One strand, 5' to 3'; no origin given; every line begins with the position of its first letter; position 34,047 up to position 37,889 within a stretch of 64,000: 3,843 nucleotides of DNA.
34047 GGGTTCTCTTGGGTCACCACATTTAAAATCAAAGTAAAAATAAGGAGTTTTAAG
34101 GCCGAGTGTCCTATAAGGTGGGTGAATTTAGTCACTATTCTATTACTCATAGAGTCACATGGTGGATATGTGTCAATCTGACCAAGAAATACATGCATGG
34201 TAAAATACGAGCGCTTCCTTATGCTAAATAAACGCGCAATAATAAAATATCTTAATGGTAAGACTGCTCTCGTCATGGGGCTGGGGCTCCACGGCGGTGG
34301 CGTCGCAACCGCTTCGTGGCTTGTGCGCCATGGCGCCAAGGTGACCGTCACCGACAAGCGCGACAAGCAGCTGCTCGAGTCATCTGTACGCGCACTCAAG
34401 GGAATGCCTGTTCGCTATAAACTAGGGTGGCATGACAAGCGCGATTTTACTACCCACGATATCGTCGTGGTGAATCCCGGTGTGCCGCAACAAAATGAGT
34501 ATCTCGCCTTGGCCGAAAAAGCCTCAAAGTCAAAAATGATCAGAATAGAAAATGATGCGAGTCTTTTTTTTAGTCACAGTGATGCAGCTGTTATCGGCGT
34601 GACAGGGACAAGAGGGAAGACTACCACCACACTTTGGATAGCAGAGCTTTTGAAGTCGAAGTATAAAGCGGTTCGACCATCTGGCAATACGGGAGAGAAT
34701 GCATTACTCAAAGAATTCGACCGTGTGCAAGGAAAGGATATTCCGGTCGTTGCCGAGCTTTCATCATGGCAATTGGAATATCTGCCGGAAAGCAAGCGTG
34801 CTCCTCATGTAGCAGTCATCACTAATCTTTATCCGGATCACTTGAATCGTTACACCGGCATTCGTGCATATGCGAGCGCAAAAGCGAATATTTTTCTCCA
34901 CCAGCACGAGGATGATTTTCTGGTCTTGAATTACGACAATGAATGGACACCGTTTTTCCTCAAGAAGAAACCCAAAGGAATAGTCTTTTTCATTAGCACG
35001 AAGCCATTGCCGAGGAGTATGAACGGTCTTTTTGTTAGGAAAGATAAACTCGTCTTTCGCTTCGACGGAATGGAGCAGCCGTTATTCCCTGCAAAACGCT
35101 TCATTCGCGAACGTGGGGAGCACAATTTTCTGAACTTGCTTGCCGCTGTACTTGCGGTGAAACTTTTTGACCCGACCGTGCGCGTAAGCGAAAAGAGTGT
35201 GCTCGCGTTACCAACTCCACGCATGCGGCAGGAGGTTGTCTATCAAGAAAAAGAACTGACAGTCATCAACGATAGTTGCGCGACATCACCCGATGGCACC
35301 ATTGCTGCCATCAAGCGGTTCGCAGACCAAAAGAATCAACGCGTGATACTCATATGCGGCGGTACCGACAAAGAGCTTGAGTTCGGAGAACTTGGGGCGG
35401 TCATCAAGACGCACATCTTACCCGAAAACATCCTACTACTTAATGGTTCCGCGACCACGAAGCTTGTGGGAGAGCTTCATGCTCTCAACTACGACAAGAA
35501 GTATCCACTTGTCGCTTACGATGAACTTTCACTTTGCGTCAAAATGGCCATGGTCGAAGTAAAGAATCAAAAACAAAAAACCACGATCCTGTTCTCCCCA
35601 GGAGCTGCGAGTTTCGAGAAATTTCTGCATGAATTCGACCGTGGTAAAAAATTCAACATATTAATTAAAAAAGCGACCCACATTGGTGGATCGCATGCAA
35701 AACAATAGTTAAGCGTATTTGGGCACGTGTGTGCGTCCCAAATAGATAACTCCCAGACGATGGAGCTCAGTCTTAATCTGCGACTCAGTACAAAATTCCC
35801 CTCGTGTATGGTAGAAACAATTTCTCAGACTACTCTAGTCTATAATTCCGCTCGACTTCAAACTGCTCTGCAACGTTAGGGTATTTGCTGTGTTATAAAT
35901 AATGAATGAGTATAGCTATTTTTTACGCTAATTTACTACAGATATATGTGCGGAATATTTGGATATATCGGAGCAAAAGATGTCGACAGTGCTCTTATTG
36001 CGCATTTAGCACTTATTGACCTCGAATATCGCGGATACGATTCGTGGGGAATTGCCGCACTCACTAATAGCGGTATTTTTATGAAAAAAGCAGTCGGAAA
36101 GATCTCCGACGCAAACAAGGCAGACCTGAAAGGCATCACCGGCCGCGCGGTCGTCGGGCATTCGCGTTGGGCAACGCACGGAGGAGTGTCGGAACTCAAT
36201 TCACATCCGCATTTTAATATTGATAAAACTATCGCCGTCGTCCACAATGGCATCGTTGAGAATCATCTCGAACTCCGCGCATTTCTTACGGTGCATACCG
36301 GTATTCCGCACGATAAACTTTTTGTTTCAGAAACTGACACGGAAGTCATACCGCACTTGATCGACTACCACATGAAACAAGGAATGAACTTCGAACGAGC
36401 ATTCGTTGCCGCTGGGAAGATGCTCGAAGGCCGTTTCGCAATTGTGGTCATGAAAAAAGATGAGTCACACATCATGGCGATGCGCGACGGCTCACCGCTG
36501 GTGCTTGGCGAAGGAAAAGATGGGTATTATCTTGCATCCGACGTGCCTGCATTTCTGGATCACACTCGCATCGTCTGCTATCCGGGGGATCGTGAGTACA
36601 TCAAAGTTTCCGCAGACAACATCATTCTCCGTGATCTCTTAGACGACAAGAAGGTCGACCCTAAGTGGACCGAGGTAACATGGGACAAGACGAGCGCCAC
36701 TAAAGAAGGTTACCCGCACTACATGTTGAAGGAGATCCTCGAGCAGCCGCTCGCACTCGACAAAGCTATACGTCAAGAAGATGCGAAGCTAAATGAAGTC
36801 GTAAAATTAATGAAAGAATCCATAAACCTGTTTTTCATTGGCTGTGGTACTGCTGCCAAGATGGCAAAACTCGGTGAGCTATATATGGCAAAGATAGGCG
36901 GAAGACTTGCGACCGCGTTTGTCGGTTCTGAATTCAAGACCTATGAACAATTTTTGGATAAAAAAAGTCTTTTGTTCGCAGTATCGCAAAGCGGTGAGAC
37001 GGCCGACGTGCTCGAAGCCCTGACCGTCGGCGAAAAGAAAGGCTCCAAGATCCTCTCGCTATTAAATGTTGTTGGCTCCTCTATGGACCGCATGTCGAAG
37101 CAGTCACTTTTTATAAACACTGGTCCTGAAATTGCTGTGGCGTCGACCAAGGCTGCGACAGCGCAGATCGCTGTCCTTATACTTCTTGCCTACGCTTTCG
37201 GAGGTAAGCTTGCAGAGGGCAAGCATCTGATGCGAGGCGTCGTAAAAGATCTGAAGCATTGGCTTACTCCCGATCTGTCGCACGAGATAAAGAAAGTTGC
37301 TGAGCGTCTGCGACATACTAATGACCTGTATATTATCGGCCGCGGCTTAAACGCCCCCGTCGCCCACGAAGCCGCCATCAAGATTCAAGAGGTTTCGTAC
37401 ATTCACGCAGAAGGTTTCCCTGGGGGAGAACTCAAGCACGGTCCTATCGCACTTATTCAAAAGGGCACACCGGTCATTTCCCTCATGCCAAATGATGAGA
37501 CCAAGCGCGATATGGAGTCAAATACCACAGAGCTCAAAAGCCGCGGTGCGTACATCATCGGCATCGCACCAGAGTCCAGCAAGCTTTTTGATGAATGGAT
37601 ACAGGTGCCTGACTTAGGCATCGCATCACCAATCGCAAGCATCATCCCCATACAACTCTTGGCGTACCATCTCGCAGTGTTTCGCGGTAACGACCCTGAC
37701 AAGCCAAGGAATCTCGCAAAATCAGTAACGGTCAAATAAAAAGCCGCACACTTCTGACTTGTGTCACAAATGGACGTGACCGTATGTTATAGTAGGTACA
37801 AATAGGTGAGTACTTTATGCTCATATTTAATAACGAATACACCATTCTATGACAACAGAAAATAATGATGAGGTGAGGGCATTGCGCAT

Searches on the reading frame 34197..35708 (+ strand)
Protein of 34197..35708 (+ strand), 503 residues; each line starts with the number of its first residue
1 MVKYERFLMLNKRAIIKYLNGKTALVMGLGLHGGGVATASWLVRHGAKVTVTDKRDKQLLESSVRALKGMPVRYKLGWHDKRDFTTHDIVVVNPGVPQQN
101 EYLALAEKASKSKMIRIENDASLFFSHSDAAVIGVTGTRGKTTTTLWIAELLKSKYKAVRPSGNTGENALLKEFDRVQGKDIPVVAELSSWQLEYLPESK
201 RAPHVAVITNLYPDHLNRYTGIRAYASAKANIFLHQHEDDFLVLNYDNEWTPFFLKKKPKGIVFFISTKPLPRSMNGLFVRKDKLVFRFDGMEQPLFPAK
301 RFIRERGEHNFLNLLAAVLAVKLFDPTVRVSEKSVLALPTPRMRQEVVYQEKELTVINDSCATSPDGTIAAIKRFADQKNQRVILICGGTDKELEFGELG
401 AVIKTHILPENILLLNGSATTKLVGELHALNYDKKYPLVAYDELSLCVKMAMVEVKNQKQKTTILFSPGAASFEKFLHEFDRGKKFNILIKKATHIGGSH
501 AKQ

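Call 72: search_protein_families(library=pfam, proteins=[window:34197-35708:+], max_evalue=0.00001)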
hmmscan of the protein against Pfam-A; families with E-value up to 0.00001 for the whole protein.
window:34197-35708:+ (503 aa): 3 families
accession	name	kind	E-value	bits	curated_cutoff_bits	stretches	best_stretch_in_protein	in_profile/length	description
PF08245.18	Mur_ligase_M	-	6.4e-26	92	24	1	135-320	1-199/200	Mur ligase middle domain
PF21799.2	MurD-like_N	-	1.6e-10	41.5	27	1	23-109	2-82/88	Mur ligase MurD-like, N-terminal domain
PF02875.26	Mur_ligase_C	-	1.5e-07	32.7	28.4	1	343-404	1-66/127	Mur ligase, glutamate ligase domain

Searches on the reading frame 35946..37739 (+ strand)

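Call 72: search_protein_families(library=pfam, proteins=[window:35946-37739:+], max_evalue=0.00001)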
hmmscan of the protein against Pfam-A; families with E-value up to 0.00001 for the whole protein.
window:35946-37739:+ (597 aa): 3 families
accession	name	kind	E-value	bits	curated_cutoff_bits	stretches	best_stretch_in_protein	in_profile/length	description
PF01380.27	SIS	-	9.7e-40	135.8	25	2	290-415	4-129/131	SIS domain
PF13522.11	GATase_6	-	3.5e-15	56.6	27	1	64-199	8-130/130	Glutamine amidotransferase domain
PF13537.11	GATase_7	-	9.6e-13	48.7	25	1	84-204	11-122/123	Glutamine amidotransferase domain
